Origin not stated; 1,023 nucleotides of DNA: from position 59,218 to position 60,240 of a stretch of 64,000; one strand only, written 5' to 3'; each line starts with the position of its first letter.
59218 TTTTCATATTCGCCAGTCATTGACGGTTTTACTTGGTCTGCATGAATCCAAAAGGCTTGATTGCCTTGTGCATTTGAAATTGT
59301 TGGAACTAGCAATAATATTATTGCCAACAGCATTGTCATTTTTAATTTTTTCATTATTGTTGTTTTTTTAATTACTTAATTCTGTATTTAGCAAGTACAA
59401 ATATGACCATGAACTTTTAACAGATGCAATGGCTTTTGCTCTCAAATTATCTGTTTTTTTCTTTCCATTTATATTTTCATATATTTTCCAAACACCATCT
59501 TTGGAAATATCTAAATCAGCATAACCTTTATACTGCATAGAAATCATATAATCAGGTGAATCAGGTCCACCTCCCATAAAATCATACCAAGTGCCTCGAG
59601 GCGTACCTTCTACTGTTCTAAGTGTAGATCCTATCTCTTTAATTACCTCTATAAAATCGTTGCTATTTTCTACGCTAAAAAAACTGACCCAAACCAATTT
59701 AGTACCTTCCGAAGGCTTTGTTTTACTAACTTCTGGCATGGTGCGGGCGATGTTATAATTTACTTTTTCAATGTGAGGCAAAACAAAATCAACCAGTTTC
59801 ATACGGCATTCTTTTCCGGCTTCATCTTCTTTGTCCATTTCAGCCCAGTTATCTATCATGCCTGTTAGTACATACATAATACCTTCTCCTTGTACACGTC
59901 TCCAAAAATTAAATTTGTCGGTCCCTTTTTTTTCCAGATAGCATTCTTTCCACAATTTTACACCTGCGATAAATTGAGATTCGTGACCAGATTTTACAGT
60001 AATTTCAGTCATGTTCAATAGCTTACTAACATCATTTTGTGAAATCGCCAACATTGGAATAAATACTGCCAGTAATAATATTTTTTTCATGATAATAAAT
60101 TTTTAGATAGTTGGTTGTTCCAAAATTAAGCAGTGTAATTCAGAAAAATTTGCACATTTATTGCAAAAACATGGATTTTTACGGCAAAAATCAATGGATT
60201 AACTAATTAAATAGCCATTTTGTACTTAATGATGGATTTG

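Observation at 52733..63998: HTCS followed by ten small, mostly exported NTF2-like / two-module alpha+beta / cupin proteins plus a cytochrome c and an SDR, with no SusC/D or glycoside hydrolase in view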

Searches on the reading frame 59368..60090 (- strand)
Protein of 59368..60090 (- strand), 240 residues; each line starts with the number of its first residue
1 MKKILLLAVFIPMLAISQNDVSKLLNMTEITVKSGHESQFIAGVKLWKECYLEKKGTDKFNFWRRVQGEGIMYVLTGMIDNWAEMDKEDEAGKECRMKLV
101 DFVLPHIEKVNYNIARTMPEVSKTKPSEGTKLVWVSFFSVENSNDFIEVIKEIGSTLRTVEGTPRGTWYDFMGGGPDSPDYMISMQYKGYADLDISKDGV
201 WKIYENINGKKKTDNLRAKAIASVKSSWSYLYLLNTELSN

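Call 3: search_protein_families(library=pfam, proteins=[window:59368-60090:-], max_evalue=0.1)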
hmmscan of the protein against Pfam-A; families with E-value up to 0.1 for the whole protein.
window:59368-60090:- (240 aa): 1 family
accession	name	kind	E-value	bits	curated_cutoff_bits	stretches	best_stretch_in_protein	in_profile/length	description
PF13677.11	MotB_plug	-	0.072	13.1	24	0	5-28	28-51/58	Membrane MotB of proton-channel complex MotA/MotB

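Call 5: find_encoding_contigs(protein=window:59368-60090:-, flank=10000, max_places=6)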
Protein window:59368-60090:- (240 aa): no gene with exactly this product is on record in the collection.

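Call 6: search_protein_families(library=ncbifam, proteins=[window:59368-60090:-], max_evalue=0.1)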
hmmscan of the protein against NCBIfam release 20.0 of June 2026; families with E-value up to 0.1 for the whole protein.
window:59368-60090:- (240 aa): 0 families

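Call 11: find_homologous_proteins(query=window:59368-60090:-)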
Query window:59368-60090:- (240 aa): 199 proteins with E <= 0.001 among 418 candidates; the best 120 are listed.
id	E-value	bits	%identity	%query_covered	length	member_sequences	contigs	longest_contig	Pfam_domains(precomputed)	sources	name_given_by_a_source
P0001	2.6e-158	543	100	100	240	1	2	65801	-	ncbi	-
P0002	1.3e-141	488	87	100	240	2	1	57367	-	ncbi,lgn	ncbi:MAG TPA: hypothetical protein VIN72_05255 [Lutibacter sp.]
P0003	1.6e-134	465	84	100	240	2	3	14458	-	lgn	-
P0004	9.1e-130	449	81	96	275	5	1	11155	-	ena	-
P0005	6.6e-127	440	78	100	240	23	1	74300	-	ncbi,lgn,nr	ncbi:MAG: hypothetical protein Q8Q51_13655 [Lutibacter sp.]|nr:hypothetical protein [Lutibacter sp.]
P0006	1.4e-126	439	78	100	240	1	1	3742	-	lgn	-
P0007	4.2e-126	437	77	100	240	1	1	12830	-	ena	-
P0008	1.9e-125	435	77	100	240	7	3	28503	-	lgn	-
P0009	3.5e-125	434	77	100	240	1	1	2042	-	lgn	-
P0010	4.5e-125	434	78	96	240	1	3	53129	-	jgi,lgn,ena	-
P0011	2.9e-124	431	77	100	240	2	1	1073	-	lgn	-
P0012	1.4e-123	429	77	100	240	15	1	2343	-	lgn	-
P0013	2.9e-123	428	76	100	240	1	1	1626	-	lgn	-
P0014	2.1e-121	422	77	100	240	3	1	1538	-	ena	-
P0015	4.0e-121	421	75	100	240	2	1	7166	-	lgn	-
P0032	1.3e-88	315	57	98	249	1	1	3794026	-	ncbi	ncbi:hypothetical protein [Yeosuana sp. AK3]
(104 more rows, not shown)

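Call 12: find_encoding_contigs(protein=P0001, flank=10000, max_places=3)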
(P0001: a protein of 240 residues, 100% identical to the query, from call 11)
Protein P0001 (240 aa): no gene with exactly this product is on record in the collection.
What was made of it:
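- Tried and rejected: Exact-sequence look-ups of the window's g1 and of P0001 found no contig, so the window's own genome could not be extended beyond 64000 (calls 5, 12).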

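Call 13: find_encoding_contigs(protein=P0032, flank=10000, max_places=2)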
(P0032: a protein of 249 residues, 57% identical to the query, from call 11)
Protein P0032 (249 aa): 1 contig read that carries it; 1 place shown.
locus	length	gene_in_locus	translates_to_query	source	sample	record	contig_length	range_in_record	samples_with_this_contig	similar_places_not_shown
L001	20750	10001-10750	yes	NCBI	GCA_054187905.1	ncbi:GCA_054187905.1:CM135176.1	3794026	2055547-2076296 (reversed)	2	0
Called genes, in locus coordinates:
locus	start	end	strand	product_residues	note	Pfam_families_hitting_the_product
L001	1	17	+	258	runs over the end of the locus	PF00756:Esterase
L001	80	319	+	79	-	PF07308:DUF1456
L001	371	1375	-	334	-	PF18962:Por_Secre_tail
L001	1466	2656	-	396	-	PF08442:ATP-grasp_2, PF13549:ATP-grasp_5 (faint), PF24948:Citrate_synth_N, PF00549:Ligase_CoA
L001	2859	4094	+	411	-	PF00278:Orn_DAP_Arg_deC, PF02784:Orn_Arg_deC_N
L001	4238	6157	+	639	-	PF13176:TPR_7 (faint), PF00515:TPR_1 (faint), PF07719:TPR_2 (faint), PF13181:TPR_8 (faint), PF13424:TPR_12, PF07568:HisKA_2, PF02518:HATPase_c, PF13581:HATPase_c_2 (weak), +2 more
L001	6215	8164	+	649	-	PF10516:SHNi-TPR (faint), PF07568:HisKA_2, PF13581:HATPase_c_2 (weak), PF02518:HATPase_c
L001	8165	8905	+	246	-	PF00072:Response_reg, PF04397:LytTR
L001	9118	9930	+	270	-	-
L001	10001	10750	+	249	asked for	-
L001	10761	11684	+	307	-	PF07366:SnoaL, PF12680:SnoaL_2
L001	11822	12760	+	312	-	PF01073:3Beta_HSD, PF01370:Epimerase, PF07993:NAD_binding_4 (weak), PF13460:NAD_binding_10, PF16363:GDP_Man_Dehyd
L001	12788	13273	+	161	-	PF12680:SnoaL_2 (weak), PF14534:DUF4440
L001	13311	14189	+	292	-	PF07366:SnoaL, PF12680:SnoaL_2, PF14534:DUF4440 (faint), PF12680:SnoaL_2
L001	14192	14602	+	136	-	PF01042:Ribonuc_L-PSP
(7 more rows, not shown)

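Call 15: find_related_loci(query=A1, collection=genome_contigs, flank=10000)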
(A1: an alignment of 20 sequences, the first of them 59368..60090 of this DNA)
Query A1 (240 aa) in genome_contigs; peptide patterns used: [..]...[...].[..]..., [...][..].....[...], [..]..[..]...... (x = any residue, [..] = any of these).
290 stretches matched a pattern; 191 encode a relative of the query (tblastn E <= 1e-3); the best 80 are kept; 79 distinct loci.
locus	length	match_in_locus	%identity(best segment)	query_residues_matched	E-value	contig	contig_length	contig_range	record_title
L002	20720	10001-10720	87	1-240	5e-146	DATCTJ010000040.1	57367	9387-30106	MAG TPA_asm: Lutibacter sp. isolate SMAG_U7328 k141_210876, whole genome shotgun sequence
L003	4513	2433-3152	78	1-240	2e-133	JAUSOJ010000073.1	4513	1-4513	MAG: Lutibacter sp. isolate E21_concoct.bin.61 E21_k141_246574, whole genome shotgun sequence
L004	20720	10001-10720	77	1-240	6e-129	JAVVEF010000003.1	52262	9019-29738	MAG: Lutibacter sp. isolate TamC13-14 NODE_480_length_52262_cov_12.973739, whole genome shotgun sequence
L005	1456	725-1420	78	1-232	6e-139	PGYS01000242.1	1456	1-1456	MAG: Ignavibacteriae bacterium HGW-Ignavibacteriae-3 bjp_ig2158_scaffold_26040, whole genome shotgun sequence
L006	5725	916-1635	75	1-240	4e-126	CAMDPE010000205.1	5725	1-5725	MAG: Lutibacter flavus isolate MiH-22jul19-188 genome assembly, contig: MiH-22jul19-C33989, whole genome shotgun sequenc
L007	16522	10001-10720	74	1-240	8e-126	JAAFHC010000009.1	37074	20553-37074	MAG: Gelidibacter sp. isolate Bin2_9 scaffold_440, whole genome shotgun sequence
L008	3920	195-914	76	1-240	3e-127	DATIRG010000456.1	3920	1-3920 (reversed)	MAG TPA_asm: Lutibacter sp. isolate SMAG_U15897 k141_577205, whole genome shotgun sequence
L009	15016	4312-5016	75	6-240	5e-124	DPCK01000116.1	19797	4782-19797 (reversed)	MAG TPA_asm: Lutibacter sp. isolate UBA8495 contig_263045, whole genome shotgun sequence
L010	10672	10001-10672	78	11-234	7e-123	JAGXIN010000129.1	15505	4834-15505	MAG: Flavobacteriia bacterium isolate LH_M87 k141_688942, whole genome shotgun sequence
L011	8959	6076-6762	76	12-240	2e-122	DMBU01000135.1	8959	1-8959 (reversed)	MAG TPA_asm: Bacteroidales bacterium isolate UBA12171 contig_3665, whole genome shotgun sequence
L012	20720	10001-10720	78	1-240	3e-122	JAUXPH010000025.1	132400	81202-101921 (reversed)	MAG: Lutibacter sp. isolate C10_metabat.bin.20 C10_k141_49949, whole genome shotgun sequence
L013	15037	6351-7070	77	1-240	1e-127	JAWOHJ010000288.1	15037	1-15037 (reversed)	MAG: Lutibacter sp. isolate CWP4-2.bin.48 k191_1908024, whole genome shotgun sequence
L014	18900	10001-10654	76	15-232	2e-117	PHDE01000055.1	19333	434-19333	MAG: Bacteroidetes bacterium HGW-Bacteroidetes-3 08E140C01_scaffold_1963, whole genome shotgun sequence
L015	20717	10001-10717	75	1-240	4e-116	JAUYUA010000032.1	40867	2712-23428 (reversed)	MAG: Lutibacter sp. isolate C8_metabat.bin.53 C8_k141_38213, whole genome shotgun sequence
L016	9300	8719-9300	75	1-194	4e-101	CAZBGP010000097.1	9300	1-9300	MAG TPA_asm: uncultured Lutibacter sp. isolate binchicken_co113_91 genome assembly, contig: NODE_8998_length_9300_cov_5.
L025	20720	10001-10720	53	1-240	5e-89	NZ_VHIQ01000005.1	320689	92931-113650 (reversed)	Paucihalobacter ruber strain CWB-1 Scaffold5, whole genome shotgun sequence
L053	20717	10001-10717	51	1-239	8e-83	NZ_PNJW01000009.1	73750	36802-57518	MAG: Flavobacterium sp. isolate WM.006 WM_1000098_73750, whole genome shotgun sequence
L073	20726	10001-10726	49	1-240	1e-77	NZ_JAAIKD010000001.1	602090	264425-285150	Psychroflexus aurantiacus strain YR1-1 Scaffold1, whole genome shotgun sequence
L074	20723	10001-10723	49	1-240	5e-77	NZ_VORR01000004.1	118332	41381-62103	Polaribacter sp. IC066 NODE_4_length_118332_cov_199.957, whole genome shotgun sequence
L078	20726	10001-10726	50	1-240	8e-76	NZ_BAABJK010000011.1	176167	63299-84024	Algibacter aquimarinus strain JCM 18287 sequence11, whole genome shotgun sequence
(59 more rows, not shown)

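Call 21: search_protein_families(library=pfam, proteins=[L002:237-1019:+, L002:1107-1673:+, L002:1781-2704:+, L002:2779-3663:+, L002:3786-4343:+, L002:4499-5317:-, L053:4024-4854:+, L053:5023-5523:+, L053:2254-3924:+, L053:687-1949:+], max_evalue=0.001)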
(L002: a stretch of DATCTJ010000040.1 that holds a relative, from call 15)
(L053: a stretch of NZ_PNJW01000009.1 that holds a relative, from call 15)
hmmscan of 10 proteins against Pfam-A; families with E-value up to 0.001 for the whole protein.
L002:237-1019:+ (260 aa): 4 families
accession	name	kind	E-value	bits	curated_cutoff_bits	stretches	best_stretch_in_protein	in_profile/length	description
PF00132.30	Hexapep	-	5.9e-32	108.5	27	2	101-136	1-36/36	Bacterial transferase hexapeptide (six repeats)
PF13720.11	Acetyltransf_11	-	1.7e-27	96.1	24.5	1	173-254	1-82/82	Udp N-acetylglucosamine O-acyltransferase; Domain 2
PF25084.1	LbH_EIF2B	-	2.2e-11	44.1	54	2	16-95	8-90/105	EIF2B subunit epsilon LbH domain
PF14602.12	Hexapep_2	-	6.4e-05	23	27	1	30-63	2-33/34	Hexapeptide repeat of succinyl-transferase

L002:1107-1673:+ (188 aa): 3 families
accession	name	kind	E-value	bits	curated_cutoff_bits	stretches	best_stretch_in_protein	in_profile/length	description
PF09285.17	Elong-fact-P_C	-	3.7e-28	97.4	25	1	130-185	1-56/56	Elongation factor P, C-terminal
PF08207.18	EFP_N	-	1.4e-26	92.7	23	1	3-59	1-57/58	Elongation factor P (EF-P) KOW-like domain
PF01132.26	EFP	-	6.6e-17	61.7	27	1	69-116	2-50/54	Elongation factor P (EF-P) OB domain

L002:1781-2704:+ (307 aa): 7 families
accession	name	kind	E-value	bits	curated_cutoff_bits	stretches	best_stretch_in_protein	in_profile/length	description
PF00132.30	Hexapep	-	6.2e-28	95.7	27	3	124-158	1-35/36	Bacterial transferase hexapeptide (six repeats)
PF04613.19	LpxD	-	3e-14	53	30.8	1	26-91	2-69/70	UDP-3-O-[3-hydroxymyristoyl] glucosamine N-acyltransferase, LpxD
PF25084.1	LbH_EIF2B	-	8.4e-13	48.7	54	1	100-159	38-95/105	EIF2B subunit epsilon LbH domain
PF14602.12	Hexapep_2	-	7.7e-08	32.4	27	0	119-152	2-33/34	Hexapeptide repeat of succinyl-transferase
PF21711.3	DCTN5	-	1.6e-05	25.1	40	0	81-158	71-141/182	Dynactin subunit 5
PF24894.1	Hexapep_GlmU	-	0.0001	22.8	23.3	0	98-161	16-87/104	GlmU-like, C-terminal hexapeptide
PF25087.1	GMPPB_C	-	0.00063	19.8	39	0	117-157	3-43/110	GMPPB C-terminal domain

L002:2779-3663:+ (294 aa): 5 families
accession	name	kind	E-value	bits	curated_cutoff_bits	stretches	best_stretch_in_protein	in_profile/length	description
PF02629.25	CoA_binding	-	2.8e-30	105.4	22.3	1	6-99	1-97/97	CoA binding domain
PF00549.24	Ligase_CoA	-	2e-22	80.1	24.5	1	151-270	1-125/128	CoA-ligase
PF13607.11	Succ_CoA_lig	-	1.2e-12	48.2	27.4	1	145-278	1-128/138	Succinyl-CoA ligase like flavodoxin domain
PF13380.12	CoA_binding_2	-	6.9e-09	36.6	22.8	1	25-129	20-115/116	CoA binding domain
PF07991.19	KARI_N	-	0.00058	19.9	20.6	0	7-128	3-123/165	Acetohydroxy acid isomeroreductase, NADPH-binding domain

L002:3786-4343:+ (185 aa): 5 families
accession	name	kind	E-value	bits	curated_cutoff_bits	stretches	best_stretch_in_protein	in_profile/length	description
PF08534.16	Redoxin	-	7.3e-16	58.7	26.6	1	60-176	16-145/148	Redoxin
PF00578.27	AhpC-TSA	-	3.2e-14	53.4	26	1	57-160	10-121/124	AhpC/TSA family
PF13905.12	Thioredoxin_8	-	5.7e-12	46.2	27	1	72-160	1-94/94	Thioredoxin-like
PF00085.26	Thioredoxin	-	8.5e-10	39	23.5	1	71-115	17-61/103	Thioredoxin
PF00837.23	T4_deiodinase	-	0.00011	22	27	1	71-131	101-162/237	Iodothyronine deiodinase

L002:4499-5317:- (272 aa): 2 families
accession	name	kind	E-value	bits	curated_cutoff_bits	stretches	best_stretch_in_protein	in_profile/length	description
PF13715.12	CarbopepD_reg_2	-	4.4e-16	59.1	32.2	1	39-124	1-88/88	CarboxypepD_reg-like domain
PF13620.12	CarboxypepD_reg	-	1.3e-06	29.1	32.3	1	38-102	1-71/82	Carboxypeptidase regulatory-like domain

L053:4024-4854:+ (276 aa): 0 families

L053:5023-5523:+ (166 aa): 0 families

L053:2254-3924:+ (556 aa): 1 family
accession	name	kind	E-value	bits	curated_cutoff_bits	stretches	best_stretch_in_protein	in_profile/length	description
PF00849.27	PseudoU_synth_2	-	8e-31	107.8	26.8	1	362-509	2-152/152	RNA pseudouridylate synthase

L053:687-1949:+ (420 aa): 1 family
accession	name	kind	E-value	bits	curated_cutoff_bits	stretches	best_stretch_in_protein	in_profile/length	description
PF07690.21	MFS_1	-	2.4e-36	125.8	33.4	1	26-368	10-347/347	Major Facilitator Superfamily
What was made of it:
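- On Polysaccharide utilisation locus (PUL): Upstream of the HTCS in L002 lie LpxA, EF-P, LpxD, SucD, a thioredoxin-like gene and a CarboxypepD_reg gene (call 21).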

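Call 22: search_protein_families(library=pfam, proteins=[L053:10892-11416:+, L053:11503-12381:+, L053:12405-12911:+, L053:12928-13797:+, L053:13826-15196:+, L053:15226-16278:+, L053:16336-17589:+, L053:17622-18662:+, L053:18664-20079:+], max_evalue=0.001)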
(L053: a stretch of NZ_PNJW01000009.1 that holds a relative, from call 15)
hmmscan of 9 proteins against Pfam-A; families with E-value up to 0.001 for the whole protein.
L053:10892-11416:+ (174 aa): 0 families

L053:11503-12381:+ (292 aa): 3 families
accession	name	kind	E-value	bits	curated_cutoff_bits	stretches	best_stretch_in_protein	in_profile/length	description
PF07366.18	SnoaL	-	1.1e-28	100.1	28.4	1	35-156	5-126/126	SnoaL-like polyketide cyclase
PF12680.13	SnoaL_2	-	3.9e-24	85.6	27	2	41-141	8-100/102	SnoaL-like domain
PF14534.12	DUF4440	-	3.8e-05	24.5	25.2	0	170-272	7-103/107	Domain of unknown function (DUF4440)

L053:12405-12911:+ (168 aa): 1 family
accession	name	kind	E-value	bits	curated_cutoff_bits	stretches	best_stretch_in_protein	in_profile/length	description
PF01042.26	Ribonuc_L-PSP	-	2.8e-18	66.5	27.3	1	56-162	10-117/121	Endoribonuclease L-PSP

L053:12928-13797:+ (289 aa): 7 families
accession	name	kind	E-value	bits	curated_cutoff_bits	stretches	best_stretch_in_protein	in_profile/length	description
PF00106.31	adh_short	-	6e-45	153.6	26.6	1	2-190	1-188/195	short chain dehydrogenase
PF13561.12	adh_short_C2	-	1.7e-30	106.8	27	1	10-190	3-182/236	Enoyl-(Acyl carrier protein) reductase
PF08659.16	KR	-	1e-10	42.3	22.6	1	4-166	3-164/180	KR domain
PF01370.27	Epimerase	-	3.1e-08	33.8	20.9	1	4-138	1-115/240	NAD dependent epimerase/dehydratase family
PF16363.11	GDP_Man_Dehyd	-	3.1e-07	30.6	27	1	5-121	1-113/332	GDP-mannose 4,6 dehydratase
PF05368.20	NmrA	-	5.7e-05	23.3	27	1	2-82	3-75/298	NmrA-like family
PF13460.12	NAD_binding_10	-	0.00011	22.6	27.2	1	12-142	5-102/184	NAD(P)H-binding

L053:13826-15196:+ (456 aa): 2 families
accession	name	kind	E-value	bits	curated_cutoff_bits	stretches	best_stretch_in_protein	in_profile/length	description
PF07690.21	MFS_1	-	1.2e-28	100.5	33.4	1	31-394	4-346/347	Major Facilitator Superfamily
PF13000.13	Acatn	-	2.7e-11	43.2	23.7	1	30-156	7-154/546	Acetyl-coenzyme A transporter 1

L053:15226-16278:+ (350 aa): 4 families
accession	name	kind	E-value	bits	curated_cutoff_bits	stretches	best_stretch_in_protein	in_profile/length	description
PF00561.26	Abhydrolase_1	-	5.1e-21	75.9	25.8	1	75-329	3-244/245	alpha/beta hydrolase fold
PF12146.15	Hydrolase_4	-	5.2e-12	46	27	1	70-328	2-237/239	Serine aminopeptidase, S33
PF12697.13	Abhydrolase_6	-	7.8e-09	37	26.3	1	75-329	1-210/217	Alpha/beta hydrolase family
PF00975.26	Thioesterase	-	1.7e-07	32.1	26.4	1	77-208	5-129/226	Thioesterase domain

L053:16336-17589:+ (417 aa): 2 families
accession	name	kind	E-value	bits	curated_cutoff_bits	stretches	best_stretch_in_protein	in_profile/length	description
PF04235.18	DUF418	-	5.6e-41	140.6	23.6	1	241-407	2-163/163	Protein of unknown function (DUF418)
PF01757.29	Acyl_transf_3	-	4.7e-05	23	31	0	121-383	131-324/326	Acyltransferase domain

L053:17622-18662:+ (346 aa): 0 families

L053:18664-20079:+ (471 aa): 1 family
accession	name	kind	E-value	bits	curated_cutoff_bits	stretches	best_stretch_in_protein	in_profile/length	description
PF03062.24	MBOAT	-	1.6e-31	110.3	27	1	152-360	81-308/337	MBOAT, membrane-bound O-acyltransferase family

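Call 24: search_solved_structures(query=A1, max_evalue=10)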
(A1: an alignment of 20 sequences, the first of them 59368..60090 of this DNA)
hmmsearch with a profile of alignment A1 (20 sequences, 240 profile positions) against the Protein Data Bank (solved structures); distinct sequences matched with E-value up to 10: 2.
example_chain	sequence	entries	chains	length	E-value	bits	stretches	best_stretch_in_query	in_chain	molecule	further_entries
3mcs_A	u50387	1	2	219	0.11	15.4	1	99-163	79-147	Putative monooxygenase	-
5zhq_A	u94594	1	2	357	1.3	12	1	143-185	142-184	Arginine kinase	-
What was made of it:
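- Closest known: JCSG structures 2pgc. Different: The only sequence-profile hit is 3mcs at E 0.11 (call 24).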
